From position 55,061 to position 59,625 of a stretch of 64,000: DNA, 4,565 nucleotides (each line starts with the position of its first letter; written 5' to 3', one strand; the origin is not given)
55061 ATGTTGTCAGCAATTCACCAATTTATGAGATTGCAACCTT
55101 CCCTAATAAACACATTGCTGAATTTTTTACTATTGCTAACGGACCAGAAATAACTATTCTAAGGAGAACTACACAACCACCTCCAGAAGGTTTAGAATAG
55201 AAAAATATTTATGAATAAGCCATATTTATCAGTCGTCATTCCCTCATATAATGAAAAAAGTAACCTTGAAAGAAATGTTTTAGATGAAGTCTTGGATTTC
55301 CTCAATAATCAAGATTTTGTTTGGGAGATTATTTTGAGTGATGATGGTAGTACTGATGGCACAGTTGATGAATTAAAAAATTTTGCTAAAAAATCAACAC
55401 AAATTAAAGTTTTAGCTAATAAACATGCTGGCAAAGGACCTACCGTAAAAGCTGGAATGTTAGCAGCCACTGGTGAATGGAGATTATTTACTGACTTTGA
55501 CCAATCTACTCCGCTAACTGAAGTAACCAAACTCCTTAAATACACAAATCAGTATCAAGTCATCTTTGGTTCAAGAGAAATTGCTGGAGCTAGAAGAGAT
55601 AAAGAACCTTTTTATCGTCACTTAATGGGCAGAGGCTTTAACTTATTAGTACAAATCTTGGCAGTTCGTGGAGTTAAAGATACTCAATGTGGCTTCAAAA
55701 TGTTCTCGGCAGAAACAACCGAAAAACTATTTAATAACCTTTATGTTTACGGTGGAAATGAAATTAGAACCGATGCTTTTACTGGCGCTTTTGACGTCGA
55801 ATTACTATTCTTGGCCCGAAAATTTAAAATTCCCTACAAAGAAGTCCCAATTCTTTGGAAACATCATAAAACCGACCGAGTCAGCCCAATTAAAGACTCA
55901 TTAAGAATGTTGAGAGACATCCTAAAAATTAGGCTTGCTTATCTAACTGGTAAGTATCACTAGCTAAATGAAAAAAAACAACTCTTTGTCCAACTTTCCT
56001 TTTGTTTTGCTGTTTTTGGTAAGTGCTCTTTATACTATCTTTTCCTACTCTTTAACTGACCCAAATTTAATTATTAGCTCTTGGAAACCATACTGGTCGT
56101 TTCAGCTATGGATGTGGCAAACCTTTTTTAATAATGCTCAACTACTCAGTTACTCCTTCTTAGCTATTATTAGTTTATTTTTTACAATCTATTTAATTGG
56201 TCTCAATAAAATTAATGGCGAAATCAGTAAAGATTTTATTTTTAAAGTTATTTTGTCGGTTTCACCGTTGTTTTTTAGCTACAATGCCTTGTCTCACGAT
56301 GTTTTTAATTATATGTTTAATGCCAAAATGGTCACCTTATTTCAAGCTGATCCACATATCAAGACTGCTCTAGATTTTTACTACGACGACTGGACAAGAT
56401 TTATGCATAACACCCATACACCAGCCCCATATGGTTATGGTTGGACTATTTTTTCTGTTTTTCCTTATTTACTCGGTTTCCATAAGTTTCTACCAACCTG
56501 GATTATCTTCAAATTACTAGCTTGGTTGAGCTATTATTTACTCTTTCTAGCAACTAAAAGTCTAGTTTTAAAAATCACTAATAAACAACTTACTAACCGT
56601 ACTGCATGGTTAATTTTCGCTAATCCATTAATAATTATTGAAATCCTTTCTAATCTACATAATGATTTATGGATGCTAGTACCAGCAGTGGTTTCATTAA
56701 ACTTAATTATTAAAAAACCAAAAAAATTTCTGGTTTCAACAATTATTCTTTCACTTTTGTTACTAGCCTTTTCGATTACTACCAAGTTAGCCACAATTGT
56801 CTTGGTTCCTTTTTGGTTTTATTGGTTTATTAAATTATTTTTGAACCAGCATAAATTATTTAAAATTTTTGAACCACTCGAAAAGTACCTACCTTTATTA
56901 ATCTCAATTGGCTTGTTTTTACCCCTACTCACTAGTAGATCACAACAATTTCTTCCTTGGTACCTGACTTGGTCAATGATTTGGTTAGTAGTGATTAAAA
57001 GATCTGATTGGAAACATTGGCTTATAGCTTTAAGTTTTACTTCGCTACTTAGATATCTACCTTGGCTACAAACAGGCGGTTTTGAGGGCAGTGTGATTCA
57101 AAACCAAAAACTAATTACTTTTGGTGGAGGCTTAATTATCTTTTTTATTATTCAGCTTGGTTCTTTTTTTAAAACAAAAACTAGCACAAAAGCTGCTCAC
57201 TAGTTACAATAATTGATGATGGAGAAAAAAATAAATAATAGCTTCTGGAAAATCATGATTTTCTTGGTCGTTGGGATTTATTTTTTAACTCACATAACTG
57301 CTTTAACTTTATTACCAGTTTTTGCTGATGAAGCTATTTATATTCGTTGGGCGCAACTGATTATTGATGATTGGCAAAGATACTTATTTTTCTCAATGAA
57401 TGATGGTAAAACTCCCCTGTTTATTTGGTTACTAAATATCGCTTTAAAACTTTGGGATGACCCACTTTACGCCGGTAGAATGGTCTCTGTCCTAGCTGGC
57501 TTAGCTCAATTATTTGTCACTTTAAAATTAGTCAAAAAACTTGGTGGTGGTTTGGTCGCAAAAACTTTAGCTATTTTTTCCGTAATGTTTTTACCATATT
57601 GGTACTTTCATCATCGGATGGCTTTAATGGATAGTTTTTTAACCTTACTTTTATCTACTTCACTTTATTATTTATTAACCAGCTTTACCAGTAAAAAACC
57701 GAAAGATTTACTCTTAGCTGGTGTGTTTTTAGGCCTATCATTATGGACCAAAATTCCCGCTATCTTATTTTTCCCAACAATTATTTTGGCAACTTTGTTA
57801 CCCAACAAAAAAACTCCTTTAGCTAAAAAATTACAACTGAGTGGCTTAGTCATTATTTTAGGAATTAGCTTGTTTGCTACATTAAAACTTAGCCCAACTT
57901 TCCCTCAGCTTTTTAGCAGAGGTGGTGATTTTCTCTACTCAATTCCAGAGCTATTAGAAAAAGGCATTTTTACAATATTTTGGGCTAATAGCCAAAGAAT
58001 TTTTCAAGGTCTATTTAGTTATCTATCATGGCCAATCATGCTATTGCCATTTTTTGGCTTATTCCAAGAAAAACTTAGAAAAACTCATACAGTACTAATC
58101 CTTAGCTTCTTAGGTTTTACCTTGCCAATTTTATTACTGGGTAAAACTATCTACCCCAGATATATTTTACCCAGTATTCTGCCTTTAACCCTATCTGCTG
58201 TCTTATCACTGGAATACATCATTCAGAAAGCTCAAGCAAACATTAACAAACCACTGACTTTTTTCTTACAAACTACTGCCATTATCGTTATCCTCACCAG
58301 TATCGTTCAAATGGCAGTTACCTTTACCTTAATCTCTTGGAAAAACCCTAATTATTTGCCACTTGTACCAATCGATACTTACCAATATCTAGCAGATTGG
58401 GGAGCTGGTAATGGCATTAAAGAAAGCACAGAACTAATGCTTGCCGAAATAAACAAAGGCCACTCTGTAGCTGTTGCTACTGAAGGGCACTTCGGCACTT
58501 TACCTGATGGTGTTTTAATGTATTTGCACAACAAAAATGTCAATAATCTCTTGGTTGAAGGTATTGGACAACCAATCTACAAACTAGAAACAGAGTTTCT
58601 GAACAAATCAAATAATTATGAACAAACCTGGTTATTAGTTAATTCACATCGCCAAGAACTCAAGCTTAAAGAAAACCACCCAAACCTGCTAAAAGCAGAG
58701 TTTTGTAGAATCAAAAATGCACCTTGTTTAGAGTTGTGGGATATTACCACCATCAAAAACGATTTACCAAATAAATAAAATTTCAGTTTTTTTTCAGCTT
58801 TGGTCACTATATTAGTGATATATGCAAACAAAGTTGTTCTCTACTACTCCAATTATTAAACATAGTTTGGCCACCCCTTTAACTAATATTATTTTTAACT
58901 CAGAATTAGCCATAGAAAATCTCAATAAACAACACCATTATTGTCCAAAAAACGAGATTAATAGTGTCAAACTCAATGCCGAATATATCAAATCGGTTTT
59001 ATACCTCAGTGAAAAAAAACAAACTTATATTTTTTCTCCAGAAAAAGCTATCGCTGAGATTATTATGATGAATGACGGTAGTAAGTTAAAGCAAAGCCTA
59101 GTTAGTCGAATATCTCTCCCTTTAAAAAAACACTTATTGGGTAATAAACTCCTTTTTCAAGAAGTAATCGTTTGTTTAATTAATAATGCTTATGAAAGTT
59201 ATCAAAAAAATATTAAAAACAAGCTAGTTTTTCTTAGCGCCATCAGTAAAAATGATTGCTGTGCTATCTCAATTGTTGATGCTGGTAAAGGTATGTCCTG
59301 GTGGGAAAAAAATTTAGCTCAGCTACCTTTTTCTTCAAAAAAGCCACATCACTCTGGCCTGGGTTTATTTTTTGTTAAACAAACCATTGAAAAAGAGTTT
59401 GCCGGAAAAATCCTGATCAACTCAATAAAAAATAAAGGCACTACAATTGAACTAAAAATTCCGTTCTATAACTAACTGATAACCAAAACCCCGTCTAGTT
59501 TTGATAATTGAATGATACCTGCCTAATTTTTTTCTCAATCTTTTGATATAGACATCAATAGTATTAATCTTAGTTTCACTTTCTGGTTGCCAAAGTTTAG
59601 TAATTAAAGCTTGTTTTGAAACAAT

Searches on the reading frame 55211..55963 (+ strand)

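Call 83: search_protein_families(library=pfam, max_evalue=0.001, proteins=[window:55211-55963:+])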
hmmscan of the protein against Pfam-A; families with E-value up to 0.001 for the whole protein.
window:55211-55963:+ (250 aa): 3 families
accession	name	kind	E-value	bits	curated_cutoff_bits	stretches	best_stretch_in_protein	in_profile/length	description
PF00535.33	Glycos_transf_2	-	4.6e-23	82.4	23.3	1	7-174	1-168/168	Glycosyl transferase family 2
PF10111.15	Glyco_tranf_2_2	-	2.4e-06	27.7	27.3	1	7-111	1-105/276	Glycosyltransferase like family 2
PF13641.12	Glyco_tranf_2_3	-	0.00042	20.8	27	1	5-86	2-80/230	Glycosyltransferase like family 2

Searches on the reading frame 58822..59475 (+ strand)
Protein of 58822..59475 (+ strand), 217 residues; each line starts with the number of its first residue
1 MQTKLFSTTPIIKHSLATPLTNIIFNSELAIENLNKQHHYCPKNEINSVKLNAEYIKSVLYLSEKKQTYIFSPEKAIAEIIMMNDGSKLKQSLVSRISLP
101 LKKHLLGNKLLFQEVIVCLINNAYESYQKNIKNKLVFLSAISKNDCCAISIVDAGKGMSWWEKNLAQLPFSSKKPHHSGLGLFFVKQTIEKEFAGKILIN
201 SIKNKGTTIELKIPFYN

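Call 19: search_protein_families(library=pfam, max_evalue=0.001, proteins=[window:58822-59475:+])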
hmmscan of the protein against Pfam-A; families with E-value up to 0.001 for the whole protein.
window:58822-59475:+ (217 aa): 2 families
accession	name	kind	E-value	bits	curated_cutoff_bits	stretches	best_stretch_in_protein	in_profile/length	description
PF02518.31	HATPase_c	-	9.7e-10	39.3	26.4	1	110-215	4-109/111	Histidine kinase-, DNA gyrase B-, and HSP90-like ATPase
PF14501.12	HATPase_c_5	-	0.0001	22.6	22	1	115-201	9-90/102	GHKL domain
